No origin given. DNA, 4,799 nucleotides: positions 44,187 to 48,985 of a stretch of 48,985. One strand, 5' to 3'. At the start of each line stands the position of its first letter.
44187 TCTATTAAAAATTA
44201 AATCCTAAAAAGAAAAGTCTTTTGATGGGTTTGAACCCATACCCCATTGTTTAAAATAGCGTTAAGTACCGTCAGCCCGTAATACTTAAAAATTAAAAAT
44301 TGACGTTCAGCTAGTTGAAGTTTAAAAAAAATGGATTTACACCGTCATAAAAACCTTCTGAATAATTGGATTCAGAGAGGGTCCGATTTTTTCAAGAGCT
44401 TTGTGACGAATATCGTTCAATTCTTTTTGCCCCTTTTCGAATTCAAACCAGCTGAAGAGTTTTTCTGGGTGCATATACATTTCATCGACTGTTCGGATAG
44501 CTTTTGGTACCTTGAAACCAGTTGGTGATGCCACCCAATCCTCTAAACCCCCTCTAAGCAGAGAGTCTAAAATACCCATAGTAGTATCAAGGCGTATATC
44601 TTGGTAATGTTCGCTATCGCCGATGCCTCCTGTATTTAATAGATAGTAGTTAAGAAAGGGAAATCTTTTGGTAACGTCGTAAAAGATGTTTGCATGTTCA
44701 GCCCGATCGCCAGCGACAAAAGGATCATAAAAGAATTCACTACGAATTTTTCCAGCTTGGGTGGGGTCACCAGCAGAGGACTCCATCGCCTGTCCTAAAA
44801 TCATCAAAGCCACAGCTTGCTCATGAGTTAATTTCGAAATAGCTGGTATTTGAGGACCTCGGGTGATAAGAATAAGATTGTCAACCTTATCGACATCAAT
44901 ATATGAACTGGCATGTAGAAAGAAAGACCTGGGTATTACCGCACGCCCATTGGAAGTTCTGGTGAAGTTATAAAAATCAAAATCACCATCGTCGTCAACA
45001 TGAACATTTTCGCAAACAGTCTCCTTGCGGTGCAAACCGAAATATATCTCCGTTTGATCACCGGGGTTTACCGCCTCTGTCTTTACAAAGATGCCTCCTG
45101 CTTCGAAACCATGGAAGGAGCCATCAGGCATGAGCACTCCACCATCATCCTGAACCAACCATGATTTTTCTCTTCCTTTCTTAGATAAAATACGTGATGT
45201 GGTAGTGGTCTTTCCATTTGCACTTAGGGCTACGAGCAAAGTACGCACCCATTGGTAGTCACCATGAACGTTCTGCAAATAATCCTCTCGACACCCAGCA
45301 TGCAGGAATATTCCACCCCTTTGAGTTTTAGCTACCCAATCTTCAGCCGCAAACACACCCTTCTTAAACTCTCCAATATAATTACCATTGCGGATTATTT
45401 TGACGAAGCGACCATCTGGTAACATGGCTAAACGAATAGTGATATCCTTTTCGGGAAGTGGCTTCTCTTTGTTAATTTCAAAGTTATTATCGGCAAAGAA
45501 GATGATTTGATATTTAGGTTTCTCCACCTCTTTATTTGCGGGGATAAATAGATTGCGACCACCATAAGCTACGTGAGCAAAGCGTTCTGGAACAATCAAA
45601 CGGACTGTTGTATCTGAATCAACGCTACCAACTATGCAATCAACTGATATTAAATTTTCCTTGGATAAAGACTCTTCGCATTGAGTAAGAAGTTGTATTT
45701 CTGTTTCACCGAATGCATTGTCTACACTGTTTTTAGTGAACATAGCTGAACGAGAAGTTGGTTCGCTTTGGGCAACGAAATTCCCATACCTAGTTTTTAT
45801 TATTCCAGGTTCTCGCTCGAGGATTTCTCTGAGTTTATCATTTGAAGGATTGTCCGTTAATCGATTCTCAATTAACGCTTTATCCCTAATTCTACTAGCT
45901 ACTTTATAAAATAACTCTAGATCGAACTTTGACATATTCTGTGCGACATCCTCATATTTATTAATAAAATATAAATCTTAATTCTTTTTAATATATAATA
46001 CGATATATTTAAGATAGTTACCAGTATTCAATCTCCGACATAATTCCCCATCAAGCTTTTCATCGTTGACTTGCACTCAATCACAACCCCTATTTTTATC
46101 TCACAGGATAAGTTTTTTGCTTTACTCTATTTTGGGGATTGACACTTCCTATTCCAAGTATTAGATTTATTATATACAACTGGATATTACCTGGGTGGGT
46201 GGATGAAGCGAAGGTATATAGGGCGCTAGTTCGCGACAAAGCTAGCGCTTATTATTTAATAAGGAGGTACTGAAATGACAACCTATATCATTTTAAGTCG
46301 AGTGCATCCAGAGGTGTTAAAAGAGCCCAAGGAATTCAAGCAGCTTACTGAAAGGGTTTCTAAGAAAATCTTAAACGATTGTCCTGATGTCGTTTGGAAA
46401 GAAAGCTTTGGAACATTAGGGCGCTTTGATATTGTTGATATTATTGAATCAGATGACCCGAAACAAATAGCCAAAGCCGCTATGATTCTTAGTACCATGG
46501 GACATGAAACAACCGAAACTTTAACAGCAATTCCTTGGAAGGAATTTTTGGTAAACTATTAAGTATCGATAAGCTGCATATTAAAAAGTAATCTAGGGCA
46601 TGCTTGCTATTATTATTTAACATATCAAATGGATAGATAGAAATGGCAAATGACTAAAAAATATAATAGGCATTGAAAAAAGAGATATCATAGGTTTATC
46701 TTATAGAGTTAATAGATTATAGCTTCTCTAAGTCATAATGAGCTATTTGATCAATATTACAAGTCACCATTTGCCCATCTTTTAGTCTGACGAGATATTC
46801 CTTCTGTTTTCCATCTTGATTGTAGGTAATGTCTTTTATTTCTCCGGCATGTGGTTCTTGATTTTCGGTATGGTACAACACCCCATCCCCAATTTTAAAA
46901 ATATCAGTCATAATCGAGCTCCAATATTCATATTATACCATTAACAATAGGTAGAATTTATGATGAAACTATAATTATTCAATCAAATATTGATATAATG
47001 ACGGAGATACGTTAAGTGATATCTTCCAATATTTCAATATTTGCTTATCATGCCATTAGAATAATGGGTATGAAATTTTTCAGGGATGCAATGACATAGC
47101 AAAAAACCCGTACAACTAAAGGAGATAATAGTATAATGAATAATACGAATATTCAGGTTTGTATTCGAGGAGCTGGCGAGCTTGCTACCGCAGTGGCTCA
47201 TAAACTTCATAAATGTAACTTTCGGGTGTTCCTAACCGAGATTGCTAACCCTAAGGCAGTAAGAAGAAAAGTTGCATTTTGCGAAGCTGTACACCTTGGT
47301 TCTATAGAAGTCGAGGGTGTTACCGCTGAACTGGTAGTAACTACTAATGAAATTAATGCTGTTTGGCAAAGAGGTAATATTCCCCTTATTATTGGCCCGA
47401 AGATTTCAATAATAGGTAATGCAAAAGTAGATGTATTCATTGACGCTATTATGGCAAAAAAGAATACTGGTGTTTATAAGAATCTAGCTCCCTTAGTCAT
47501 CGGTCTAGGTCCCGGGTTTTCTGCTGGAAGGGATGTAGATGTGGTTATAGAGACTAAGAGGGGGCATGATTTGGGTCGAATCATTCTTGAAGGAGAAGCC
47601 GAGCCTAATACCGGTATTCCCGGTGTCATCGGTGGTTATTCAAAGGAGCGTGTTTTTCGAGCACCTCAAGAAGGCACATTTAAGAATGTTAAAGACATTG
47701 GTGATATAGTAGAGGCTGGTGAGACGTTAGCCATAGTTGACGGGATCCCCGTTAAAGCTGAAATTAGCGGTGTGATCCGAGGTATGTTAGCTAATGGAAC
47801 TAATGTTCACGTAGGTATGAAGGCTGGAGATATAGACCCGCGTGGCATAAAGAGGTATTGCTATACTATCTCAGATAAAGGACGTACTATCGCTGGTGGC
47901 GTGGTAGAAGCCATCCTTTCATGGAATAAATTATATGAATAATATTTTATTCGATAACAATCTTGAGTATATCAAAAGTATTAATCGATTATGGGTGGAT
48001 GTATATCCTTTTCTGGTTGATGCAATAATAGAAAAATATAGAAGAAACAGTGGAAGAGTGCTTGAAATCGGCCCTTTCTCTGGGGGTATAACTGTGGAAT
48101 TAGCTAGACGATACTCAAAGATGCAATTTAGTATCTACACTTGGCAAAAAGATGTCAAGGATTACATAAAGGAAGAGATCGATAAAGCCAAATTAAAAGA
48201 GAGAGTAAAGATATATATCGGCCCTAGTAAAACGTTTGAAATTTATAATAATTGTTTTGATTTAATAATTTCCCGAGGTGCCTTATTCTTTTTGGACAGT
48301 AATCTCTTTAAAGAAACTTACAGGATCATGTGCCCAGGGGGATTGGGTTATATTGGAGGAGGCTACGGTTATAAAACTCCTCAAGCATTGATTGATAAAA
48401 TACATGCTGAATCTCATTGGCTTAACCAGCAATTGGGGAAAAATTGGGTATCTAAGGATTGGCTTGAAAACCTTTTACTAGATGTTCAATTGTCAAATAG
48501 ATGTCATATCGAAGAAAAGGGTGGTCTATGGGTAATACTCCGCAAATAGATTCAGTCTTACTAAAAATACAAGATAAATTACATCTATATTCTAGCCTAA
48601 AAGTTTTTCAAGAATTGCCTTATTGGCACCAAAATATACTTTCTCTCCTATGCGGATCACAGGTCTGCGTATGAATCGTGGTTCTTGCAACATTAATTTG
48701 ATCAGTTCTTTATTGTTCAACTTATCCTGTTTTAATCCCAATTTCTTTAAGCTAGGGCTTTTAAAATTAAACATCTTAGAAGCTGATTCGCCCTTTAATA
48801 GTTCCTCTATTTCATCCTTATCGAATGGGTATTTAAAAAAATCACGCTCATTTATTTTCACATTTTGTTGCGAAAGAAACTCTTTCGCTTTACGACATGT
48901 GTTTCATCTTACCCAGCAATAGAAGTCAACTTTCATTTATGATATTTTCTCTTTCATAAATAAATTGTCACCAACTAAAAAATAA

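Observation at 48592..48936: Unannotated selenocysteine codon: ArsC/Spx-family protein with a UxxC redox motif and SECIS-like hairpin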

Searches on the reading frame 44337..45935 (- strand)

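Call 23: search_protein_families(library=ncbifam, proteins=[window:44337-45935:-], max_evalue=0.001)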
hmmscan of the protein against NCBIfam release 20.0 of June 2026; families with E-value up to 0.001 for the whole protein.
window:44337-45935:- (532 aa): 6 families
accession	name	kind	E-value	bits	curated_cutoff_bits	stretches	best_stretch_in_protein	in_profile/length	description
NF006821.0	PRK09344.1-3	subfamily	2e-105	353.4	369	1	18-527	13-520/525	phosphoenolpyruvate carboxykinase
NF006820.0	PRK09344.1-2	subfamily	2.5e-25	89.1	636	1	73-513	81-509/529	phosphoenolpyruvate carboxykinase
NF006819.0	PRK09344.1-1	subfamily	3.1e-23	82.4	745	1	72-508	91-513/538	phosphoenolpyruvate carboxykinase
TIGR00224.1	pckA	equivalog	2.3e-21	76.3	590.05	1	77-497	87-496/532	phosphoenolpyruvate carboxykinase (ATP)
NF006822.0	PRK09344.1-4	equivalog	4.8e-20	71.5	806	1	80-506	91-506/537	phosphoenolpyruvate carboxykinase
NF006823.0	PRK09344.1-5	equivalog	4.8e-18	65.1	815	1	67-499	63-479/513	phosphoenolpyruvate carboxykinase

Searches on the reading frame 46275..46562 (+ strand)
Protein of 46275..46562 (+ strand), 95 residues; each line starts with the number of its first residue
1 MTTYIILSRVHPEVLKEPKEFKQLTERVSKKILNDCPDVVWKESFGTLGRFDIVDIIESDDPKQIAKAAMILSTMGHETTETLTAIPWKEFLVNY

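Call 4: search_protein_families(library=pfam, proteins=[window:46275-46562:+], max_evalue=0.01)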
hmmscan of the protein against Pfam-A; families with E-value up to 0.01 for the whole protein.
window:46275-46562:+ (95 aa): 1 family
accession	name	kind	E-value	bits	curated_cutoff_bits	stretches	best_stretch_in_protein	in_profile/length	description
PF08734.17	GYD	-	5.8e-18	65.1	31.4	1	4-91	1-87/91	GYD domain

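Call 23: search_protein_families(library=ncbifam, proteins=[window:46275-46562:+], max_evalue=0.001)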
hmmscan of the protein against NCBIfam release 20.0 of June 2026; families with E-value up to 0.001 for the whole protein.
window:46275-46562:+ (95 aa): 0 families

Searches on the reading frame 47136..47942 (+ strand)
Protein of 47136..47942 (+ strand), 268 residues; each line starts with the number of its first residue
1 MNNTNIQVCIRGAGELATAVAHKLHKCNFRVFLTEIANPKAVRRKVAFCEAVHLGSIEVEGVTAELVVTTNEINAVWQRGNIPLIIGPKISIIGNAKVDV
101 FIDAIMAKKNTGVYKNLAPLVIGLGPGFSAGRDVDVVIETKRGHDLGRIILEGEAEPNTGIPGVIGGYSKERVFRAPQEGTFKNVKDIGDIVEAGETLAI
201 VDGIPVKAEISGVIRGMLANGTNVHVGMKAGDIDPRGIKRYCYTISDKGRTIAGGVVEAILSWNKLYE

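Call 4: search_protein_families(library=pfam, proteins=[window:47136-47942:+], max_evalue=0.01)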
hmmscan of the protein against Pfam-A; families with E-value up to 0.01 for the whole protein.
window:47136-47942:+ (268 aa): 0 families

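Call 23: search_protein_families(library=ncbifam, proteins=[window:47136-47942:+], max_evalue=0.001)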
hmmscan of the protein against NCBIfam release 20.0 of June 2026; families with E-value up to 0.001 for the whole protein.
window:47136-47942:+ (268 aa): 1 family
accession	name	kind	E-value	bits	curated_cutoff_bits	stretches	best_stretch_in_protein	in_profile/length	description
TIGR03309.1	matur_yqeB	equivalog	1e-102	343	220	1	8-262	1-255/256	selenium-dependent molybdenum cofactor biosynthesis protein YqeB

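Call 63: find_encoding_contigs(protein=window:47136-47942:+, flank=10000, max_places=3)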
Protein window:47136-47942:+ (268 aa): no gene with exactly this product is on record in the collection.

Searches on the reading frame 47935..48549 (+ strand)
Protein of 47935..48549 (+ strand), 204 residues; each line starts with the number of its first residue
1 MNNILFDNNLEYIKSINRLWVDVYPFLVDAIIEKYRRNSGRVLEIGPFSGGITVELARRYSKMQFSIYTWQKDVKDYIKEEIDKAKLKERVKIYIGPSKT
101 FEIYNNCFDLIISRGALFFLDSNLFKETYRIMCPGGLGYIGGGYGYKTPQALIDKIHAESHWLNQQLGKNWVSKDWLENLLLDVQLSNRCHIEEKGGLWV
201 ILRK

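Call 4: search_protein_families(library=pfam, proteins=[window:47935-48549:+], max_evalue=0.01)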
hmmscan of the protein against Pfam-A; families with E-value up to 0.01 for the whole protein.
window:47935-48549:+ (204 aa): 3 families
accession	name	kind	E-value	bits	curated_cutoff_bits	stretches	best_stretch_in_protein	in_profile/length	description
PF13649.12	Methyltransf_25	-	4.1e-06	27.8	27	1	42-136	1-97/97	Methyltransferase domain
PF08241.18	Methyltransf_11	-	1.8e-05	25.7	21.2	1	43-138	1-93/95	Methyltransferase domain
PF13847.12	Methyltransf_31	-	0.0035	17.5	27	1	40-140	5-109/145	Methyltransferase domain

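Call 23: search_protein_families(library=ncbifam, proteins=[window:47935-48549:+], max_evalue=0.001)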
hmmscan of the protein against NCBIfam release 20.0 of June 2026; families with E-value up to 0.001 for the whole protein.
window:47935-48549:+ (204 aa): 0 families

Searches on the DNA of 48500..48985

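Call 67: search_rna_families(source=window, start=48500, end=48985, threshold=evalue, max_evalue=10)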
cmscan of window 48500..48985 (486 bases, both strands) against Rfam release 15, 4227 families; matches with E-value up to 10: 5.
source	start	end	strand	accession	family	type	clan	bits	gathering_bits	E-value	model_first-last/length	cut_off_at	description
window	48919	48981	+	RF01751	potC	Cis-reg;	-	24.1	44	0.019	1-70/70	no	potC RNA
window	48731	48813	-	RF02406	snoR120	Gene; snRNA; snoRNA; CD-box;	-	19.2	55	2.7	1-74/74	no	Small nucleolar RNA snoR120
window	48939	48985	-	RF01475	rli45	Gene; antisense;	-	17.8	60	2.9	32-78/78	5'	Listeria snRNA rli45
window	48774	48855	+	RF02877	NmsRb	Gene; sRNA;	-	17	52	3.9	1-91/91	no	Neisseria metabolic switch regulator b (RcoF1/NgncR163)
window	48500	48610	+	RF04359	Plastid-GIID1-clpP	Intron;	-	14.5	140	5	27-179/179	5'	Plastid group II-D1 clpP intron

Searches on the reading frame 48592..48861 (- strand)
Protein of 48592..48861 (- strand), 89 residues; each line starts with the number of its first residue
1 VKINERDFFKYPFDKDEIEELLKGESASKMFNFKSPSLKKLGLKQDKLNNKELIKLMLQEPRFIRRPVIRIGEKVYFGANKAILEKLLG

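Call 9: find_encoding_contigs(protein=window:48592-48861:-, flank=10000)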
Protein window:48592-48861:- (89 aa): no gene with exactly this product is on record in the collection.
